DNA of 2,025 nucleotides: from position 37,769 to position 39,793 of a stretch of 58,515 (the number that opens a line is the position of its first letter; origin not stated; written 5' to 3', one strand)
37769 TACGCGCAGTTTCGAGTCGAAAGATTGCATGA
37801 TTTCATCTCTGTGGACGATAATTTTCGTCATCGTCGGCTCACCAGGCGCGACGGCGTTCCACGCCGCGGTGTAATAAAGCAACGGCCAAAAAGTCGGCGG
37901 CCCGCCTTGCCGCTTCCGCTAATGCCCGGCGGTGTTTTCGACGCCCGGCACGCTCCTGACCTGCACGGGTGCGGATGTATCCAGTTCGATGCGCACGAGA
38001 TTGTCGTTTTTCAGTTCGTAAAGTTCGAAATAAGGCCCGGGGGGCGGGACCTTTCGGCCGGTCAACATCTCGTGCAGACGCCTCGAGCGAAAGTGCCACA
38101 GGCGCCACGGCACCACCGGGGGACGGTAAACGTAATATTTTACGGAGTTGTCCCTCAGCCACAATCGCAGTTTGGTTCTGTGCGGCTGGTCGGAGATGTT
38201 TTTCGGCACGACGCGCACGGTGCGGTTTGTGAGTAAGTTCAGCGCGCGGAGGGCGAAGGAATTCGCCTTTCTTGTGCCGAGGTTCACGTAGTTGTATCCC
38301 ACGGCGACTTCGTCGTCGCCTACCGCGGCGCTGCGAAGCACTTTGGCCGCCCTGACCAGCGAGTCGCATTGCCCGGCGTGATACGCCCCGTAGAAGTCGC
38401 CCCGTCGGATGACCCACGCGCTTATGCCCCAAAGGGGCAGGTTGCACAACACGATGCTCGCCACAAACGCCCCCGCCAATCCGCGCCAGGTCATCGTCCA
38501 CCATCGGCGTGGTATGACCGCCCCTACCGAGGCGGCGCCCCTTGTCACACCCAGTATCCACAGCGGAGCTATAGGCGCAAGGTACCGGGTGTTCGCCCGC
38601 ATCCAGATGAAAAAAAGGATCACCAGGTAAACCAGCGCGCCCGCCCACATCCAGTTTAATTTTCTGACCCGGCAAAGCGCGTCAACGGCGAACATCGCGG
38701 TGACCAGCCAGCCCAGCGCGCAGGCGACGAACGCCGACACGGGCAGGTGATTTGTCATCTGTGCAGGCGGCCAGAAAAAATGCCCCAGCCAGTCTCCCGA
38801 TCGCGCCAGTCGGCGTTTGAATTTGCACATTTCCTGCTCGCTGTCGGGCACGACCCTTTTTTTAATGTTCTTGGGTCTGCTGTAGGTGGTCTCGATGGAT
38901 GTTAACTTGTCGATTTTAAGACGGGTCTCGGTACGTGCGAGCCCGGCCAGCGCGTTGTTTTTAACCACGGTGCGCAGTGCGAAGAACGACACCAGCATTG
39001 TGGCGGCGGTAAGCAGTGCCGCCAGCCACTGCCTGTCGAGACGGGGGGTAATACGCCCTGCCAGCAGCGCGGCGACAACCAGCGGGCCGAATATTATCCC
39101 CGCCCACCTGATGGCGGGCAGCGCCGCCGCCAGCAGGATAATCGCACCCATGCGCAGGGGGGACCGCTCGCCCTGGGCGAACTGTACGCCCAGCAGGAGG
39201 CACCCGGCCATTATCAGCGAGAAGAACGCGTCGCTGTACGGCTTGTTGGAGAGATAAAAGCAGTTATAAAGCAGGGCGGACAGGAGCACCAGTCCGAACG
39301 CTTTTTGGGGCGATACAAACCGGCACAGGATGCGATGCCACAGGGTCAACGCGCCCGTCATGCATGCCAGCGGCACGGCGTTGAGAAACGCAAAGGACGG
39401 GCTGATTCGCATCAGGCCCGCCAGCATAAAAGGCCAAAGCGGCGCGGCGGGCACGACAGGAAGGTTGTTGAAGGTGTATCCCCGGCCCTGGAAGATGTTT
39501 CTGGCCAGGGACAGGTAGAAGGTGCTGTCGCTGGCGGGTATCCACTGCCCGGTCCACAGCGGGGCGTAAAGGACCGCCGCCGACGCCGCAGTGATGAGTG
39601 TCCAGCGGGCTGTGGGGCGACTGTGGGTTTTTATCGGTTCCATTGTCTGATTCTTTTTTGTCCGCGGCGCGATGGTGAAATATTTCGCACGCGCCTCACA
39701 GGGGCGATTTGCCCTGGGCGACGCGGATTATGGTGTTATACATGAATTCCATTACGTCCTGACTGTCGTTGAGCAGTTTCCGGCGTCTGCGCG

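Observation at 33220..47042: Candidate undescribed periplasmic glycosylation system: GtrB/ArnC-type GT2, 2 flippase-like proteins and 2 GT-C transferases with sulfo-, methyl- and amidino-tailoring enzymes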

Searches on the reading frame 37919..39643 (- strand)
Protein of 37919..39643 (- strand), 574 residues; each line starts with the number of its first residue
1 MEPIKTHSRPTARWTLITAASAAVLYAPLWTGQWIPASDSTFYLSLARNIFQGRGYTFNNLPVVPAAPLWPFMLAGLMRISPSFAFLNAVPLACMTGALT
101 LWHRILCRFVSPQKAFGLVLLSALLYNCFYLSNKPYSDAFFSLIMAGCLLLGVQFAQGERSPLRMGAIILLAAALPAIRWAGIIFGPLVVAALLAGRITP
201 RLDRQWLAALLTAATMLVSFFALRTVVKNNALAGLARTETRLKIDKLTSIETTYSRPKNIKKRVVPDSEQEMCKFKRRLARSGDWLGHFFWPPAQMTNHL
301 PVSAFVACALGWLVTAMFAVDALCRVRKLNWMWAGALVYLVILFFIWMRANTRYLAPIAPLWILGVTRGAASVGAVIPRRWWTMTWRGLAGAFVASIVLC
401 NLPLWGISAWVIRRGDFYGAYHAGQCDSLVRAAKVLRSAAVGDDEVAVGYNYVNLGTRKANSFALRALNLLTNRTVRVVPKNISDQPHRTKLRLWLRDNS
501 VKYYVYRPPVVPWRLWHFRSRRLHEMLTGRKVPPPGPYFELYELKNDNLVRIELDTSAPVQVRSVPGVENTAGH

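Call 3: search_protein_families(library=pfam, proteins=[window:37919-39643:-], max_evalue=0.01)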
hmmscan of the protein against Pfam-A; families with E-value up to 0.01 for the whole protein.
window:37919-39643:- (574 aa): 0 families

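Call 5: search_protein_families(library=ncbifam, proteins=[window:37919-39643:-], max_evalue=0.01)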
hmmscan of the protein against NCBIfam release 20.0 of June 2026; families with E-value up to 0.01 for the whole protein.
window:37919-39643:- (574 aa): 0 families

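Call 14: find_homologous_proteins(query=window:37919-39643:-, max_evalue=0.00001)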
Query window:37919-39643:- (574 aa): 1 proteins with E <= 0.00001 among 8000 candidates.
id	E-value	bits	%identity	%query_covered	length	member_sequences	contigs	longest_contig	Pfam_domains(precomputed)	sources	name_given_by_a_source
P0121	0.0e+0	1313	100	100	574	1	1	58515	-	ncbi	-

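Call 52: search_protein_representatives(protein=window:37919-39643:-)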
Query: 574 residues. Proteins with E-value up to 0.001 (for the whole library): 638; up to 1e-10: 294; up to 1e-30: 175. The best 150 are listed.
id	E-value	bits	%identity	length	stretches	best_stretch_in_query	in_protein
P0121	0.0e+00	1313.1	100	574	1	1-574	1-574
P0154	1.6e-103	363.4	37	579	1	6-555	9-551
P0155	1.1e-101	357.4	40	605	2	276-568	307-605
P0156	4.1e-101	355.5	37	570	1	24-568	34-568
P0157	2.0e-100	353.3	38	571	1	9-567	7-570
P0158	6.6e-99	348.2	36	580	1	10-553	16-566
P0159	9.3e-99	347.7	36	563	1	10-556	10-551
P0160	1.5e-98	347.0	37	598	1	13-557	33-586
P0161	1.2e-96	340.8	35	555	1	20-557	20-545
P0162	7.0e-94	331.6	35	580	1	6-567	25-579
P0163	1.2e-92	327.6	37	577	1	23-567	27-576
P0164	1.4e-89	317.5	33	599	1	7-562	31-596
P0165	6.1e-88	312.0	34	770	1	10-552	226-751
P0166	2.0e-87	310.3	34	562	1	7-567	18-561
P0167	5.8e-86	305.5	35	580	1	15-556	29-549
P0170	7.8e-84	298.5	35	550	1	13-567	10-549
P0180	3.7e-78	279.7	34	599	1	19-568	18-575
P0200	2.8e-71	257.0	32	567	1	18-554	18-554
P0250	9.7e-56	205.7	31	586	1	12-568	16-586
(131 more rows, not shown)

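Call 53: find_encoding_contigs(protein=P0154, flank=10000, max_places=3)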
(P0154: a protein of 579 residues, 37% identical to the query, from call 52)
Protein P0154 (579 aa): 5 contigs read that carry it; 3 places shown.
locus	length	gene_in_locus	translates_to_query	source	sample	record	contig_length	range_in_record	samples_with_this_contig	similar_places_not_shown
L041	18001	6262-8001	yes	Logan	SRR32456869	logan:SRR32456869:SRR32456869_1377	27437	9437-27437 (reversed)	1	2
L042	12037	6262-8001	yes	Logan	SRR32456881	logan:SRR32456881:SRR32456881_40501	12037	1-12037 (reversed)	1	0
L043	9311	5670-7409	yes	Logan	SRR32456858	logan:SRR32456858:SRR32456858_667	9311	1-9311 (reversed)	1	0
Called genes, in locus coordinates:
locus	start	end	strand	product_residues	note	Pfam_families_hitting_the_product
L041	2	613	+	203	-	?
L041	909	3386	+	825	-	PF01640:Peptidase_C10, PF13620:CarboxypepD_reg, PF00041:fn3 (faint)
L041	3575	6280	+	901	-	-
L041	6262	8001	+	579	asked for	-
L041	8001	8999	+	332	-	PF03706:LPG_synthase_TM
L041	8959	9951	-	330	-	PF00535:Glycos_transf_2, PF13641:Glyco_tranf_2_3 (weak)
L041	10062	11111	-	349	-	PF04007:DUF354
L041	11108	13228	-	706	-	PF03706:LPG_synthase_TM, PF07676:PD40 (faint), PF26549:Tricorn_N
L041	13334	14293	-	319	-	-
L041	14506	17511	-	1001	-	-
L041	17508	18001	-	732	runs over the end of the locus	-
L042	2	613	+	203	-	?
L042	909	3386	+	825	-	PF01640:Peptidase_C10, PF13620:CarboxypepD_reg, PF00041:fn3 (faint)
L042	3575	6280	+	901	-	-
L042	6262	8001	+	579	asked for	-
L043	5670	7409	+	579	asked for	-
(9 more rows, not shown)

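Call 60: find_related_loci(query=A5, collection=metagenome_contigs, flank=10000)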
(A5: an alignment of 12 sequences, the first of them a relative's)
Query A5 (574 aa) in metagenome_contigs; peptide patterns used: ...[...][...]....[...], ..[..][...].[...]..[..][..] (x = any residue, [..] = any of these).
432 stretches matched a pattern; 69 encode a relative of the query (tblastn E <= 1e-3); 69 distinct loci.
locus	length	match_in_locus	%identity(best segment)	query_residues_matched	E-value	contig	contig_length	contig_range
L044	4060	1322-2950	37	25-571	8e-102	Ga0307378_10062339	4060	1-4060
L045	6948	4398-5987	38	23-552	3e-98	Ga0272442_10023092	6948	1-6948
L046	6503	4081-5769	37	1-568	8e-96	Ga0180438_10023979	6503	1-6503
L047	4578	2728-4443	35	4-568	9e-95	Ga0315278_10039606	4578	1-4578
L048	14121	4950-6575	35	31-568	2e-93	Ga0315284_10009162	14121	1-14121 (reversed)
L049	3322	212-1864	34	7-566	5e-92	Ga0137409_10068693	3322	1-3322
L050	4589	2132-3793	36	25-553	9e-85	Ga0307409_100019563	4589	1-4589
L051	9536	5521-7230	32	32-573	2e-83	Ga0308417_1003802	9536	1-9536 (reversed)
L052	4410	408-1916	35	24-519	7e-84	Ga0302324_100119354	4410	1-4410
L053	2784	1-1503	34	55-571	1e-84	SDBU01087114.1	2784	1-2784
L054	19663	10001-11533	34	25-554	4e-81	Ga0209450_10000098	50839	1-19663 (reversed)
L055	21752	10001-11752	32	24-568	1e-78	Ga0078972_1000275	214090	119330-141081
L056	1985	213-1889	32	13-568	1e-81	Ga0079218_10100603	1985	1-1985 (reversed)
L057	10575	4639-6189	33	30-548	2e-77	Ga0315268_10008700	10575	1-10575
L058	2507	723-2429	31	14-572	1e-79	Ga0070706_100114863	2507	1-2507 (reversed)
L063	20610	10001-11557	33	20-544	8e-73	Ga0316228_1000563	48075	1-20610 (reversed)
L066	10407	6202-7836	32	25-568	7e-68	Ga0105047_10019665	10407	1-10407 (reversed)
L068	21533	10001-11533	30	31-559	2e-66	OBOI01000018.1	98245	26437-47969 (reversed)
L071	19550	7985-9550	29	31-570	4e-58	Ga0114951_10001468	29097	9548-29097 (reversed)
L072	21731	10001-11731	30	34-559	5e-58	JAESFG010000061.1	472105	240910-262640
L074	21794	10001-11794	26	3-553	1e-56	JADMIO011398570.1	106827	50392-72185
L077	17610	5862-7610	27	8-569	8e-56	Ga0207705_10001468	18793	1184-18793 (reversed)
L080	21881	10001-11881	29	23-569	3e-66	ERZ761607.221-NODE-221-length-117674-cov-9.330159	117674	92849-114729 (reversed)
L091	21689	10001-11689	37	1-568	1e-95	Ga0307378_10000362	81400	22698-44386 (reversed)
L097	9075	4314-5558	26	14-450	6e-13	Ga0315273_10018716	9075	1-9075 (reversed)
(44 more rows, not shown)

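Call 73: list_cluster_members(proteins=[P0121, P0122, P0001])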
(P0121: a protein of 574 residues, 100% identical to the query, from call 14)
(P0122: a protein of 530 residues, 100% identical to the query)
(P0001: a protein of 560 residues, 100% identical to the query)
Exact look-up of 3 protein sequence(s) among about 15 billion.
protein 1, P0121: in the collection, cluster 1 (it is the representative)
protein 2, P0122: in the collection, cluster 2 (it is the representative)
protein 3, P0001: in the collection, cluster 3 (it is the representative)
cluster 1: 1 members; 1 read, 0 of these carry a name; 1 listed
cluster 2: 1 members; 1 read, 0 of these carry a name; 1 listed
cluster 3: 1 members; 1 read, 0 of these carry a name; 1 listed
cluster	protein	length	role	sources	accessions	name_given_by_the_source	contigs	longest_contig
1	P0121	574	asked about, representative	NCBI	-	-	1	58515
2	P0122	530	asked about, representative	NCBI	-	-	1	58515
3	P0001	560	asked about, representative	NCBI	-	-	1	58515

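Call 81: search_protein_families(library=pfam, proteins=[L041:3575-6280:+, L041:13334-14293:-, P0154, P0157, L048:2812-4632:+, L054:5943-7763:+], max_evalue=0.01)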
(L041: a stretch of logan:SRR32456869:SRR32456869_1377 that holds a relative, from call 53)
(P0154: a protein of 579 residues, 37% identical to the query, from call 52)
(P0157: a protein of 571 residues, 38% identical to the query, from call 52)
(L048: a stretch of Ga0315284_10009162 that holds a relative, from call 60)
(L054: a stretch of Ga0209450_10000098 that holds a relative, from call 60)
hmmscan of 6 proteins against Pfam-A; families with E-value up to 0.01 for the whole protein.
L041:3575-6280:+ (901 aa): 0 families

L041:13334-14293:- (319 aa): 0 families

P0154 (579 aa): 1 family
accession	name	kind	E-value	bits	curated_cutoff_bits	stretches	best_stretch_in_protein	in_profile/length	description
PF09852.15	DUF2079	-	0.00055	19.6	28.2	1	309-402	245-342/459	Predicted membrane protein (DUF2079)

P0157 (571 aa): 0 families

L048:2812-4632:+ (607 aa): 0 families

L054:5943-7763:+ (607 aa): 1 family
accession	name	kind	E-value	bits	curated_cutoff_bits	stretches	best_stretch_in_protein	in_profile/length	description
PF13231.12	PMT_2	-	3.7e-07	30.9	26.1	1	89-244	4-154/160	Dolichyl-phosphate-mannose-protein mannosyltransferase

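Call 83: search_protein_families(library=pfam, proteins=[window:37919-39643:-], max_evalue=5)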
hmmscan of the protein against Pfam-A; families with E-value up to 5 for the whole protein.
window:37919-39643:- (574 aa): 0 families

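Call 93: search_protein_families(library=pfam, proteins=[L074:11749-12969:+, L077:7620-8759:+, L080:12006-13142:+, L063:11632-12810:+, L048:7423-8298:+, L068:8747-9835:+, L071:6805-7890:+, L063:6029-8158:+, L041:11108-13228:-], max_evalue=0.001)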
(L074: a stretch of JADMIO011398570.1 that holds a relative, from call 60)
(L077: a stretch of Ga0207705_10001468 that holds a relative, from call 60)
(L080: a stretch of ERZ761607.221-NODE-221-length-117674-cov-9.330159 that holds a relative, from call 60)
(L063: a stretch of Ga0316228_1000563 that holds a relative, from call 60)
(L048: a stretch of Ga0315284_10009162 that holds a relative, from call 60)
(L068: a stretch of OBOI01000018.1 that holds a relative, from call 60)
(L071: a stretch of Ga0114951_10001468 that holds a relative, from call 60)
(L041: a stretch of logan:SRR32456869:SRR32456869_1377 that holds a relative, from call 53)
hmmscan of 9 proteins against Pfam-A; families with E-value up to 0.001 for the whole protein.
L074:11749-12969:+ (407 aa): 1 family
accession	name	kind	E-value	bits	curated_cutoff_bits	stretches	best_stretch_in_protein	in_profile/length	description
PF01075.23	Glyco_transf_9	-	4.4e-25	88.9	22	1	163-352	48-228/247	Glycosyltransferase family 9 (heptosyltransferase)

L077:7620-8759:+ (380 aa): 1 family
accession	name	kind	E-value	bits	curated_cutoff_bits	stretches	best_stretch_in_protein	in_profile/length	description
PF01075.23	Glyco_transf_9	-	4.3e-23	82.3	22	1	149-330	52-227/247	Glycosyltransferase family 9 (heptosyltransferase)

L080:12006-13142:+ (379 aa): 1 family
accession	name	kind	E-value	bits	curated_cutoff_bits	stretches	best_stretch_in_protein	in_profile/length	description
PF01075.23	Glyco_transf_9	-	3.4e-29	102.3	22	1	117-339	38-239/247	Glycosyltransferase family 9 (heptosyltransferase)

L063:11632-12810:+ (393 aa): 1 family
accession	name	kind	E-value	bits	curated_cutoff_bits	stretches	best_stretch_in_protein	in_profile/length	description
PF01075.23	Glyco_transf_9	-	3.9e-19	69.4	22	1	135-340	63-237/247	Glycosyltransferase family 9 (heptosyltransferase)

L048:7423-8298:+ (292 aa): 1 family
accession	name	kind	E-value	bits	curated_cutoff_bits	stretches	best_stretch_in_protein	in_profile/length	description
PF13469.12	Sulfotransfer_3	-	4e-12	47.3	27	1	23-228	2-216/216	Sulfotransferase family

L068:8747-9835:+ (363 aa): 1 family
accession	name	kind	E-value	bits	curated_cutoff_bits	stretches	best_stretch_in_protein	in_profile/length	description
PF01075.23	Glyco_transf_9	-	3e-28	99.3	22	1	75-312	4-227/247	Glycosyltransferase family 9 (heptosyltransferase)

L071:6805-7890:+ (362 aa): 1 family
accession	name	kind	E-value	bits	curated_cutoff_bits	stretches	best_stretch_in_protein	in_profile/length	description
PF01075.23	Glyco_transf_9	-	1.2e-26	94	22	1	77-310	7-226/247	Glycosyltransferase family 9 (heptosyltransferase)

L063:6029-8158:+ (710 aa): 3 families
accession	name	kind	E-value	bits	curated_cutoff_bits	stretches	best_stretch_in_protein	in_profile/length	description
PF13469.12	Sulfotransfer_3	-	6.4e-14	53.2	27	2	486-600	118-213/216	Sulfotransferase family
PF00685.33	Sulfotransfer_1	-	7e-13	49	22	1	402-600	2-182/255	Sulfotransferase domain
PF03706.18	LPG_synthase_TM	-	1.7e-12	47.8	33.4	1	87-342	28-300/302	Lysylphosphatidylglycerol synthase TM region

L041:11108-13228:- (706 aa): 2 families
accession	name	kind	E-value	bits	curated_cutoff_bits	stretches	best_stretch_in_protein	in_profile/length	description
PF03706.18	LPG_synthase_TM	-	1e-16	61.7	33.4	1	19-337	2-302/302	Lysylphosphatidylglycerol synthase TM region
PF07676.18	PD40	-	1.5e-08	34.8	20.9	0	448-474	2-28/38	WD40-like Beta Propeller Repeat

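Call 96: list_cluster_members(proteins=[P0154, P0156, P0157, P0158, P0160, P0163, P0170, P0180, P0200, P0250])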
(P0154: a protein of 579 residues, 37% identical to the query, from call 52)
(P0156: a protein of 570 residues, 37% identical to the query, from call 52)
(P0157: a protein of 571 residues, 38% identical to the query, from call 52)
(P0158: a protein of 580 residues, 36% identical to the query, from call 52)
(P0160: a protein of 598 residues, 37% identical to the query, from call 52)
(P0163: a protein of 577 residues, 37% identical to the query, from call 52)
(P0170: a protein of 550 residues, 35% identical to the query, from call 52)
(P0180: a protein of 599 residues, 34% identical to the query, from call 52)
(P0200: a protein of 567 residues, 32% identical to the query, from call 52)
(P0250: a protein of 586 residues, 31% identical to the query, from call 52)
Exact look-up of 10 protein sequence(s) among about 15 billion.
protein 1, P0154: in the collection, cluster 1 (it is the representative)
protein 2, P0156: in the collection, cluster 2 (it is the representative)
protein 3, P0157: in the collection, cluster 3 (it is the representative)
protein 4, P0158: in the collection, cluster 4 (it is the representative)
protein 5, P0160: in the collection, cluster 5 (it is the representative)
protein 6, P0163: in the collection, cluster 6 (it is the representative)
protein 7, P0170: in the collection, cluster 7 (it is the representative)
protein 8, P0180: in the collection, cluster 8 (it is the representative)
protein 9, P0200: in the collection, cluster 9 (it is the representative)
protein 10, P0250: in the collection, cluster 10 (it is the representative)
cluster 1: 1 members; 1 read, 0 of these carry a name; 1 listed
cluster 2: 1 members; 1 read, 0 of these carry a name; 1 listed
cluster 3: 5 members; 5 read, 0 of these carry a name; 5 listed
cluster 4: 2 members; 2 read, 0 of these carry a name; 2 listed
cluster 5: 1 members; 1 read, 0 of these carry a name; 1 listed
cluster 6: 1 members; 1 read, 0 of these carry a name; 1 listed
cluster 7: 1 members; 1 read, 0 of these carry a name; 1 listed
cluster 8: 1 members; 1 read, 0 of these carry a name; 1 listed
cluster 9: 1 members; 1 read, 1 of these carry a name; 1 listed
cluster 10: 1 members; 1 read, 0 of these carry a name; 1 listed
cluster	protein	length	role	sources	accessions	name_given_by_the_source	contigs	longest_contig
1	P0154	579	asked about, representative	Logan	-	-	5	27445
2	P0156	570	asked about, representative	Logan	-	-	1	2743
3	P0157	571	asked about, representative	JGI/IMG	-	-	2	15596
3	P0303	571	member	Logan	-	-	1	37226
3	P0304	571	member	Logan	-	-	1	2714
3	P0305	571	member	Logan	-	-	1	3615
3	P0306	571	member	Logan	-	-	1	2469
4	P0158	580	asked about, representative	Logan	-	-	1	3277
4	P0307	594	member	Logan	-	-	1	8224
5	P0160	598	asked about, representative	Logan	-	-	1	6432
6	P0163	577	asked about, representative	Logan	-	-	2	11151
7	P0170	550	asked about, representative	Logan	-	-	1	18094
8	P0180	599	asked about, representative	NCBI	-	-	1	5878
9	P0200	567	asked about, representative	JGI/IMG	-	hypothetical protein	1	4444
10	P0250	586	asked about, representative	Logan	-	-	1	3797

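Call 98: search_protein_families(library=pfam, proteins=[L097:1582-4236:+, L052:1715-4243:+, L055:9473-11752:+, L072:6351-8582:+], max_evalue=0.001)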
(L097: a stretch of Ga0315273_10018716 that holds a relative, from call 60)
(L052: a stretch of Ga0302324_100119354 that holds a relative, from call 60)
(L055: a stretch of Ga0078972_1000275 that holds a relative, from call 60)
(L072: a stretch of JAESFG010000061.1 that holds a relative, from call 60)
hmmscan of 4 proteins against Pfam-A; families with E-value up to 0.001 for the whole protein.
L097:1582-4236:+ (885 aa): 2 families
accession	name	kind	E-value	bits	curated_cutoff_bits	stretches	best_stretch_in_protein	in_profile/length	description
PF04230.19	PS_pyruv_trans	-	4.9e-22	79.6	25.3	1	122-446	1-278/280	Polysaccharide pyruvyl transferase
PF03706.18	LPG_synthase_TM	-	1e-09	38.7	33.4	1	589-862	3-297/302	Lysylphosphatidylglycerol synthase TM region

L052:1715-4243:+ (843 aa): 2 families
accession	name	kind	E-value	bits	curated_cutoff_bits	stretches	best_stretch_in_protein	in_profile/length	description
PF01075.23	Glyco_transf_9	-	1.3e-22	80.8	22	1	221-472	3-237/247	Glycosyltransferase family 9 (heptosyltransferase)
PF03706.18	LPG_synthase_TM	-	1.2e-12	48.4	33.4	1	560-822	21-294/302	Lysylphosphatidylglycerol synthase TM region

L055:9473-11752:+ (760 aa): 0 families

L072:6351-8582:+ (744 aa): 0 families
